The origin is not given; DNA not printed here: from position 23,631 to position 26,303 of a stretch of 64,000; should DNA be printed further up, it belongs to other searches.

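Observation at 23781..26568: Two-gene module: signal-less metzincin-like protease plus small beta-rich partner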

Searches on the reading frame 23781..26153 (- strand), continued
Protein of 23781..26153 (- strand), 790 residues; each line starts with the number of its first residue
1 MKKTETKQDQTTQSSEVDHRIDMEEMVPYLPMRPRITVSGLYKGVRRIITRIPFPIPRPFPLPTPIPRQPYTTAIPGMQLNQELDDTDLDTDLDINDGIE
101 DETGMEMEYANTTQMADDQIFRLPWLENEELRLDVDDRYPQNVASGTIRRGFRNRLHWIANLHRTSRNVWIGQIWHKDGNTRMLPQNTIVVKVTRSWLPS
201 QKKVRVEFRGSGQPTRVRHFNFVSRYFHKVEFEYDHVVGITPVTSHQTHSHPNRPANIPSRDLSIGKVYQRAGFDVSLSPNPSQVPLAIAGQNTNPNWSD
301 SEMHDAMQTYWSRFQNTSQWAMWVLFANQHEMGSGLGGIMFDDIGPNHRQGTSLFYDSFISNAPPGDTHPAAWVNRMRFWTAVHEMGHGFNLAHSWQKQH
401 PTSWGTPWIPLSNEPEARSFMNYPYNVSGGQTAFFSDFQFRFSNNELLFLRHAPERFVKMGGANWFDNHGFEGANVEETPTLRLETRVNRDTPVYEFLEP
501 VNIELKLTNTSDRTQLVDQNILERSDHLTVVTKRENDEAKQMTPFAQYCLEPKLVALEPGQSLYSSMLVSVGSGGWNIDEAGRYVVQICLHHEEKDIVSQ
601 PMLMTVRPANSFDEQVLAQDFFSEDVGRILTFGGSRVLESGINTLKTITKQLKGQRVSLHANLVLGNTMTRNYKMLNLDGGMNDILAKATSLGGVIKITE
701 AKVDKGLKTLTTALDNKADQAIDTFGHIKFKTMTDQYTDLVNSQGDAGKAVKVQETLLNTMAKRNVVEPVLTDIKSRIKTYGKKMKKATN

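Call 28: fold_search(model_id=the predicted structure, library=pdb)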
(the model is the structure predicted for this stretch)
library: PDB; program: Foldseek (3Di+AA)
matches with E <= 10: 1380; with E <= 0.001: 26
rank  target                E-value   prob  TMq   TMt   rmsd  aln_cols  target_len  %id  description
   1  8xrt_B                6.7e-05  1.00  0.11  0.11   9.2       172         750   17  The crystal structure of a GH3 enzyme CcBgl3B (released 2024-04-10)
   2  8xrt_A                1.0e-04  1.00  0.10  0.12   7.2       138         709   17  The crystal structure of a GH3 enzyme CcBgl3B (released 2024-04-10)
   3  8xrx_B                1.4e-04  1.00  0.11  0.11   6.0       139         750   18  The crystal structure of a GH3 enzyme CcBgl3B with glucose and gentiobiose (released 2024-04-10)
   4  8xrv_F                1.6e-04  1.00  0.10  0.10   7.8       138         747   19  The crystal structure of a GH3 enzyme CcBgl3B with glucose (released 2024-04-10)
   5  7ms2_A                1.7e-04  1.00  0.11  0.11  14.6       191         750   12  Three-dimensional structure of a GH3 Beta-glucosidase from Clostridium thermocellum in complex with glycerol (released 2022-05-18)
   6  7ms2_B                1.8e-04  1.00  0.11  0.11  14.5       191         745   12  Three-dimensional structure of a GH3 Beta-glucosidase from Clostridium thermocellum in complex with glycerol (released 2022-05-18)
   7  8xru_B                2.2e-04  1.00  0.10  0.10   7.7       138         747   19  The crystal structure of a GH3 enzyme CcBgl3B with glycerol (released 2024-04-10)
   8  8xrx_A                2.5e-04  1.00  0.10  0.10   7.8       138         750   20  The crystal structure of a GH3 enzyme CcBgl3B with glucose and gentiobiose (released 2024-04-10)
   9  5xxm_A                2.9e-04  1.00  0.11  0.11   9.3       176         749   14  Crystal structure of GH3 beta-glucosidase from Bacteroides thetaiotaomicron in complex with gluconolactone (released 2017-12-13)
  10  8xrv_D                3.2e-04  1.00  0.11  0.11   6.0       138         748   17  The crystal structure of a GH3 enzyme CcBgl3B with glucose (released 2024-04-10)
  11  8xrt_C                3.4e-04  1.00  0.11  0.11   6.3       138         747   18  The crystal structure of a GH3 enzyme CcBgl3B (released 2024-04-10)
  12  8xrv_C                3.8e-04  1.00  0.11  0.11   6.0       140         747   18  The crystal structure of a GH3 enzyme CcBgl3B with glucose (released 2024-04-10)
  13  8va7_A                3.8e-04  1.00  0.10  0.12   7.0       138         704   12  Crystal structure of CapGH3a enzyme retrieved from capybara gut metagenome (released 2024-10-23)
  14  8xrt_F                3.8e-04  1.00  0.10  0.10   7.8       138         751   19  The crystal structure of a GH3 enzyme CcBgl3B (released 2024-04-10)
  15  5xxn_A                3.8e-04  1.00  0.11  0.12   9.3       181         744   13  Crystal Structure of mutant (D286N) beta-glucosidase from Bacteroides thetaiotaomicron in complex with sophorose (released 2017-12-13)
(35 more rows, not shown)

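Call 31: search_dna_similar(query=window:23781-26153:-, collection=plasmids, mode=protein, max_rows=15)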
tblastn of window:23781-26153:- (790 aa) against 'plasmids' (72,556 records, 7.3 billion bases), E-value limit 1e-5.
Records with a match: 9; places in all: 9; records where one place covers at least 80% of the query: 5.
Best place of each record, by identity: <60% 9.
By first word of the organism name: Bacillus 3; Nonomuraea 1; Rhizobium 1; Arthrobacter 1; Embleya 1; Halocatena 1; Methylobacterium 1.
By predicted mobility (MOB-suite, as given by PLSDB): non-mobilizable 7; mobilizable 1; conjugative 1.
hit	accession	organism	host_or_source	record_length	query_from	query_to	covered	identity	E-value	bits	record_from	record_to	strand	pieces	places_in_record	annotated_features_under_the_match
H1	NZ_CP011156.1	Bacillus cereus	cell culture,vomit of food poisoning ...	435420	129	787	83%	45.7%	0e+0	595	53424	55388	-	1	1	hypothetical protein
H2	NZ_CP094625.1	Bacillus thuringiensis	whole organism,soil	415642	129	787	83%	45.7%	0e+0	595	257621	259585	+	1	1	hypothetical protein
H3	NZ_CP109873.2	Bacillus cereus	pepper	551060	129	787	83%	44.8%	1e-177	573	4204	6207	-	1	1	hypothetical protein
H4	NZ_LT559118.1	Nonomuraea gerenzanensis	-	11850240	131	775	82%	27.0%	1e-49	197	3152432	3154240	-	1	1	none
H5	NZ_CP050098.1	Rhizobium leguminosarum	Trifolium pratense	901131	130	766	81%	26.5%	5e-49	195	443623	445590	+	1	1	hypothetical protein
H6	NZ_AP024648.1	Arthrobacter sp. StoSoilB13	-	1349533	211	780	70%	27.3%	1e-39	192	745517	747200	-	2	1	record has no annotation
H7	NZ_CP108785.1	Embleya sp. NBC_00888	-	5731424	222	777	70%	26.4%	1e-43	178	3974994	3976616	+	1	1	none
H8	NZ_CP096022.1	Halocatena salina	cell culture,sediment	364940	248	708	58%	24.3%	1e-22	112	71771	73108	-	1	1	hypothetical protein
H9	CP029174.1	Methylobacterium sp. DM1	-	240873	301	587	36%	26.5%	1e-9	70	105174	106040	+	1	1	hypothetical protein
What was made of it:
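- There are few plasmid copies (call 31).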

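Call 32: search_dna_similar(query=window:23781-26153:-, collection=phages, mode=protein, max_rows=15)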
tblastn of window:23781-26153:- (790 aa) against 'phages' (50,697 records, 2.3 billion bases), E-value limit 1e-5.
No match.

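Call 33: get_annotated_region(hit=H1, flank=6000)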
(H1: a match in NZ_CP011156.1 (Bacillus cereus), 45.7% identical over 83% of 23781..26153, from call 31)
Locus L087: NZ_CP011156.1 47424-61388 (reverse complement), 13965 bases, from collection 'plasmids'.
description: Bacillus cereus strain HN001 plasmid pRML01, complete sequence
organism: Bacillus cereus (NCBI taxid 1396)
taxonomy: Bacteria; Bacillota; Bacilli; Bacillales; Bacillaceae; Bacillus; Bacillus cereus
host: -; source: cell culture,vomit of food poisoning patient; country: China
typing (MOB-suite, as given by PLSDB): non-mobilizable; replicon rep_cluster_459
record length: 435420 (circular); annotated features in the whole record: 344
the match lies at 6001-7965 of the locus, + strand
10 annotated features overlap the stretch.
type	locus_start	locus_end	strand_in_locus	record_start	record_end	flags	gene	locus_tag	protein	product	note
CDS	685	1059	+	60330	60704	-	-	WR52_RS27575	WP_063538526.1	hypothetical protein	-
CDS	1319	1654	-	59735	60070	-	-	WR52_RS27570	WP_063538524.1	hypothetical protein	-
CDS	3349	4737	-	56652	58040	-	-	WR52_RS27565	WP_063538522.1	hypothetical protein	-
CDS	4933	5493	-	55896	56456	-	-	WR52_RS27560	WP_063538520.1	histidine phosphatase family protein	-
CDS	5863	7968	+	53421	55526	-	-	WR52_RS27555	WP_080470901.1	hypothetical protein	-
CDS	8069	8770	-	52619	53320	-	-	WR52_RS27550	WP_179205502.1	DNA/RNA non-specific endonuclease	-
CDS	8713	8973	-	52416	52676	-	-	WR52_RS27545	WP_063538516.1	hypothetical protein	-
CDS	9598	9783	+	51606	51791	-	-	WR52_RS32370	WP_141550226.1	hypothetical protein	-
CDS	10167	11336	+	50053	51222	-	-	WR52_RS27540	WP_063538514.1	hypothetical protein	-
CDS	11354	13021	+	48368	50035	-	-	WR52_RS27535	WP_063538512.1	Dyp-type peroxidase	-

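Call 34: get_annotated_region(hit=H5, flank=6000)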
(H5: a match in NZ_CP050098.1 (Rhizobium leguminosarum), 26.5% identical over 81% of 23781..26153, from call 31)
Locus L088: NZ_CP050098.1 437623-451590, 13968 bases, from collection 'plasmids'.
description: Rhizobium leguminosarum bv. trifolii strain 9B plasmid pRL9b4, complete sequence
organism: Rhizobium leguminosarum (NCBI taxid 386)
taxonomy: Bacteria; Pseudomonadota; Alphaproteobacteria; Hyphomicrobiales; Rhizobiaceae; Rhizobium; Rhizobium leguminosarum
host: -; source: Trifolium pratense; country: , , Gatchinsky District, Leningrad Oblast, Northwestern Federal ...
typing (MOB-suite, as given by PLSDB): non-mobilizable; mating-pair formation MPF_T
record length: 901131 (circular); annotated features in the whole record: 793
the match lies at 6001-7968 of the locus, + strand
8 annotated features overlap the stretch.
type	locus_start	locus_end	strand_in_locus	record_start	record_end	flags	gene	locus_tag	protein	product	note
CDS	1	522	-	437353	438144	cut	-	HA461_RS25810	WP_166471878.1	hypothetical protein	-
CDS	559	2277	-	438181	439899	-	-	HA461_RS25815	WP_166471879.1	hypothetical protein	-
CDS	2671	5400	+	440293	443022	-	-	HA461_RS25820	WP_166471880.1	ferritin-like domain-containing protein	-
CDS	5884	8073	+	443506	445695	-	-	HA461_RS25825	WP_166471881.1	hypothetical protein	-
CDS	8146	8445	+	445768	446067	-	-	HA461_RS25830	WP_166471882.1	hypothetical protein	-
CDS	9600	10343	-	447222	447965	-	rpsB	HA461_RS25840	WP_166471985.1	30S ribosomal protein S2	GO:0006412 - translation [Evidence IEA]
CDS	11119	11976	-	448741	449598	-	-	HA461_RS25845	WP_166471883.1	hypothetical protein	-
CDS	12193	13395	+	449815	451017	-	-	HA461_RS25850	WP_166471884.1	hypothetical protein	-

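Call 35: get_annotated_region(hit=H8, flank=5000)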
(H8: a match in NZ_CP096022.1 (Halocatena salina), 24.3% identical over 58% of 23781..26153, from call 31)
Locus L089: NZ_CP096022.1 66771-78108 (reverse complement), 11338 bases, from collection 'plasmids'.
description: Halocatena salina strain AD-1 plasmid unnamed3, complete sequence
organism: Halocatena salina (NCBI taxid 2934340)
taxonomy: Archaea; Euryarchaeota; Halobacteria; Halobacteriales; Haloarculaceae; Halocatena; Halocatena salina
host: -; source: cell culture,sediment; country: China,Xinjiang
typing (MOB-suite, as given by PLSDB): non-mobilizable
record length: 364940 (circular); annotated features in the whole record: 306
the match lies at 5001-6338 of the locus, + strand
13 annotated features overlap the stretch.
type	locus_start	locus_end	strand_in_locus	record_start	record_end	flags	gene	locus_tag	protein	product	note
CDS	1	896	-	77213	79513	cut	-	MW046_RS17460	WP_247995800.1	cation:proton antiporter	GO:0006812 - monoatomic cation transport [Evidence IEA]; GO:0055085 - transmembrane transport [Evidence IEA]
CDS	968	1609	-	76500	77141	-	-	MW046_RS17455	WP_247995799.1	SDR family oxidoreductase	-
CDS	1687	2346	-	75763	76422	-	-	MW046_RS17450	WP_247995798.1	helix-turn-helix domain-containing protein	-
CDS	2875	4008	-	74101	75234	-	-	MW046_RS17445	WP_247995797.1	patatin-like phospholipase family protein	GO:0006629 - lipid metabolic process [Evidence IEA]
CDS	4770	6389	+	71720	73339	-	-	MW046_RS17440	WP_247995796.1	hypothetical protein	-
CDS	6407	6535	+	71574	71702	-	-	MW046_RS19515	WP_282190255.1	hypothetical protein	-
CDS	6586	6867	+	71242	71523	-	-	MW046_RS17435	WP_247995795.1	hypothetical protein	-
CDS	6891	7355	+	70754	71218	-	-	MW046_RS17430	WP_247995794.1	hypothetical protein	-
CDS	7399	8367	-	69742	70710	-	-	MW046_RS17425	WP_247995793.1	M48 family metalloprotease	GO:0006508 - proteolysis [Evidence IEA]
CDS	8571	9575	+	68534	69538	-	-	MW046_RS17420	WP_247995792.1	hypothetical protein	-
CDS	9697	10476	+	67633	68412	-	-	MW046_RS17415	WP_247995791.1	TrkA C-terminal domain-containing protein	GO:0006813 - potassium ion transport [Evidence IEA]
CDS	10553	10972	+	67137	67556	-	-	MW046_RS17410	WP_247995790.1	universal stress protein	-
CDS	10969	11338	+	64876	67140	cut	-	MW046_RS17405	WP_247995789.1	amino acid permease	GO:0055085 - transmembrane transport [Evidence IEA]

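Call 52: find_encoding_contigs(protein=P0106, flank=8000, max_places=3)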
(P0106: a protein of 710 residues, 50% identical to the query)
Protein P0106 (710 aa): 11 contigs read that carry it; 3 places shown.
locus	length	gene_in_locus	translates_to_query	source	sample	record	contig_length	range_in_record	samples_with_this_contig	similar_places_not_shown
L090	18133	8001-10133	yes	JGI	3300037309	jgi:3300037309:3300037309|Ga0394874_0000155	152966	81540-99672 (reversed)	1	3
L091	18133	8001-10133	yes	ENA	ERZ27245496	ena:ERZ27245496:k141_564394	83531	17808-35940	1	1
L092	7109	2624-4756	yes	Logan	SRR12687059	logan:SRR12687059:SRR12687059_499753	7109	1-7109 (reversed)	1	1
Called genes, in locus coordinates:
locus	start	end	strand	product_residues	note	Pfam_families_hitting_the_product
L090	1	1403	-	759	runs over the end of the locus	PF27130:Sll1247_N, PF27138:Sll1247_C, PF00805:Pentapeptide (weak), PF00805:Pentapeptide, PF13599:Pentapeptide_4, PF00805:Pentapeptide, PF00805:Pentapeptide, PF13599:Pentapeptide_4, +5 more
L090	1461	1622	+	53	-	-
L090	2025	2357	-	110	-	-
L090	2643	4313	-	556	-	PF01551:Peptidase_M23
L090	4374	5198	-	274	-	PF03099:BPL_LplA_LipB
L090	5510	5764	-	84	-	PF00188:CAP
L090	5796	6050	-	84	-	PF00188:CAP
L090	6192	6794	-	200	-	PF01471:PG_binding_1, PF09374:PG_binding_3 (faint), PF01471:PG_binding_1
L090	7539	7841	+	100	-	-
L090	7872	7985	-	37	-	-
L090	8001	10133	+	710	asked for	-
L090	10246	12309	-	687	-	PF03190:Thioredox_DsbH, PF13899:Thioredoxin_7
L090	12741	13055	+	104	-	PF00076:RRM_1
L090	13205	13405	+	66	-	PF01165:Ribosomal_S21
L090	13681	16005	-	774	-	-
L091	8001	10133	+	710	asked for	-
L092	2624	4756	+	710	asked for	-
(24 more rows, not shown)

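Call 53: find_encoding_contigs(protein=P0037, flank=8000, max_places=2)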
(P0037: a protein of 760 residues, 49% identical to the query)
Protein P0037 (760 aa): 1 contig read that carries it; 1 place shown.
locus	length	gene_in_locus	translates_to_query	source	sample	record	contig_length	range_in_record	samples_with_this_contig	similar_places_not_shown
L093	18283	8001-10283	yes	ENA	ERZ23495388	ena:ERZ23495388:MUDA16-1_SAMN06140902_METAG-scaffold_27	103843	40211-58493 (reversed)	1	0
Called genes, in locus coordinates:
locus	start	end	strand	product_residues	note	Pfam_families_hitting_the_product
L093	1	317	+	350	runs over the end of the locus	PF00332:Glyco_hydro_17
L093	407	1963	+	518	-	PF04223:CitF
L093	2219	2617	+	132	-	PF01741:MscL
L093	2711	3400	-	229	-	PF02308:MgtC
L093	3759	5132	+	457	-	PF00890:FAD_binding_2 (faint), PF01266:DAO (faint), PF03486:HI0933_like (faint), PF07992:Pyr_redox_2, PF13434:Lys_Orn_oxgnase (faint), PF13738:Pyr_redox_3 (weak), PF00070:Pyr_redox, PF02852:Pyr_redox_dim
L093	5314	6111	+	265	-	PF13183:Fer4_8 (faint), PF13187:Fer4_9 (faint), PF12838:Fer4_7 (faint), PF00037:Fer4, PF12797:Fer4_2 (faint), PF12837:Fer4_6, PF13237:Fer4_10 (faint), PF12798:Fer4_3 (faint), +1 more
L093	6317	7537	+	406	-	PF00158:Sigma54_activat (faint), PF13191:AAA_16 (weak), PF07724:AAA_2, PF07728:AAA_5 (faint), PF07724:AAA_2, PF10431:ClpB_D2-small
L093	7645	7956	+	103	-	-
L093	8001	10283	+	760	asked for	-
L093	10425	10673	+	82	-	-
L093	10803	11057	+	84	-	PF00578:AhpC-TSA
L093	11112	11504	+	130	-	PF00578:AhpC-TSA, PF10417:1-cysPrx_C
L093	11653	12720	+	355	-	PF11563:Protoglobin, PF00990:GGDEF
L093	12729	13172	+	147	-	PF02142:MGS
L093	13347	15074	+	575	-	PF00270:DEAD, PF04851:ResIII (faint), PF00271:Helicase_C, PF25399:DeaD_dimer, PF03880:DbpA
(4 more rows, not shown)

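Call 54: find_encoding_contigs(protein=P0006, flank=8000, max_places=2)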
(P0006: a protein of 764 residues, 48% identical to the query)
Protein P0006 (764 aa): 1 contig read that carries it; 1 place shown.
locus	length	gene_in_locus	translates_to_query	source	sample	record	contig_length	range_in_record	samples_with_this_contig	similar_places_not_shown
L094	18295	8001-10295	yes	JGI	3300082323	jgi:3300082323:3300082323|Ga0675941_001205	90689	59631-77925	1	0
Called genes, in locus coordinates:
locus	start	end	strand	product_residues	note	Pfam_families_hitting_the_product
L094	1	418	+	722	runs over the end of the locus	PF08126:Propeptide_C25 (weak), PF01364:Peptidase_C25, PF00404:Dockerin_1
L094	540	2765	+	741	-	PF08126:Propeptide_C25, PF01364:Peptidase_C25, PF00404:Dockerin_1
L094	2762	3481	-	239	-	-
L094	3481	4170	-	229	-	-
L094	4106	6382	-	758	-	PF00317:Ribonuc_red_lgN, PF02867:Ribonuc_red_lgC, PF12637:TSCPD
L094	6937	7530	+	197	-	-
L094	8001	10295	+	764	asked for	-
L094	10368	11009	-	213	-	PF02632:BioY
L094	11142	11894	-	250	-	PF01209:Ubie_methyltran, PF02353:CMAS, PF13489:Methyltransf_23, PF05175:MTS, PF13847:Methyltransf_31, PF08241:Methyltransf_11, PF08242:Methyltransf_12, PF13649:Methyltransf_25, +2 more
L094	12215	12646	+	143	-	PF00254:FKBP_C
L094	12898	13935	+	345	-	PF24575:TPR_Slam (faint), PF13432:TPR_16 (faint), PF14559:TPR_19 (faint)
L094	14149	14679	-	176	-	PF01252:Peptidase_A8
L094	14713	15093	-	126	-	PF01258:zf-dskA_traR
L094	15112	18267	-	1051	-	PF00133:tRNA-synt_1, PF09334:tRNA-synt_1g, PF08264:Anticodon_1, PF19302:DUF5915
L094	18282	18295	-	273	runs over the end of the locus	PF01048:PNP_UDP_1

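Call 58: find_encoding_contigs(protein=P0049, flank=6000, max_places=2)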
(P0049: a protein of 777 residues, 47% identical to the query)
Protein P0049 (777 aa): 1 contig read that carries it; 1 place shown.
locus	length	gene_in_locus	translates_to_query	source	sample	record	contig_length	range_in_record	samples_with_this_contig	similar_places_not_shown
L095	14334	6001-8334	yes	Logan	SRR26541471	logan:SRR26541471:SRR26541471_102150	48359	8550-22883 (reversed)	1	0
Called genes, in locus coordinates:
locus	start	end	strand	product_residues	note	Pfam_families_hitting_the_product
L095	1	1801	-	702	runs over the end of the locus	PF00486:Trans_reg_C, PF07676:PD40 (faint), PF26550:Tricorn_2nd, PF12894:ANAPC4_WD40 (faint), PF00400:WD40 (faint), PF26549:Tricorn_N, PF26550:Tricorn_2nd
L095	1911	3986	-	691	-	PF00112:Peptidase_C1, PF13860:FlgD_ig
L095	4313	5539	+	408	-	PF00158:Sigma54_activat (faint), PF13191:AAA_16 (weak), PF07724:AAA_2, PF07728:AAA_5 (faint), PF07724:AAA_2, PF10431:ClpB_D2-small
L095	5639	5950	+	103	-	-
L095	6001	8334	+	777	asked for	-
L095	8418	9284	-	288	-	-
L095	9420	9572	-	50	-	-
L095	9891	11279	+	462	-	PF13442:Cytochrome_CBB3 (weak)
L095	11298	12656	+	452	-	PF13442:Cytochrome_CBB3 (weak)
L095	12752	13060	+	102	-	PF16561:AMPK1_CBM (weak)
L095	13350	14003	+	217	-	PF00392:GntR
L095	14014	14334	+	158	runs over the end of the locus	-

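Call 59: find_encoding_contigs(protein=P0003, flank=6000, max_places=2)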
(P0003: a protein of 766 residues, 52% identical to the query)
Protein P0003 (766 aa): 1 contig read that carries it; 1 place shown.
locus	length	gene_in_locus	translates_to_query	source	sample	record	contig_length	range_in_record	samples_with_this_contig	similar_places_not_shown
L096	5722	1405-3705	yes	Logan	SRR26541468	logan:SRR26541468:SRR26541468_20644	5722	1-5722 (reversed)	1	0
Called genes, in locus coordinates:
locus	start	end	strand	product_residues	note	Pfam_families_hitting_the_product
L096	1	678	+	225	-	?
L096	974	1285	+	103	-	-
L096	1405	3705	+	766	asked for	-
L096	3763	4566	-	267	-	-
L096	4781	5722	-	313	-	?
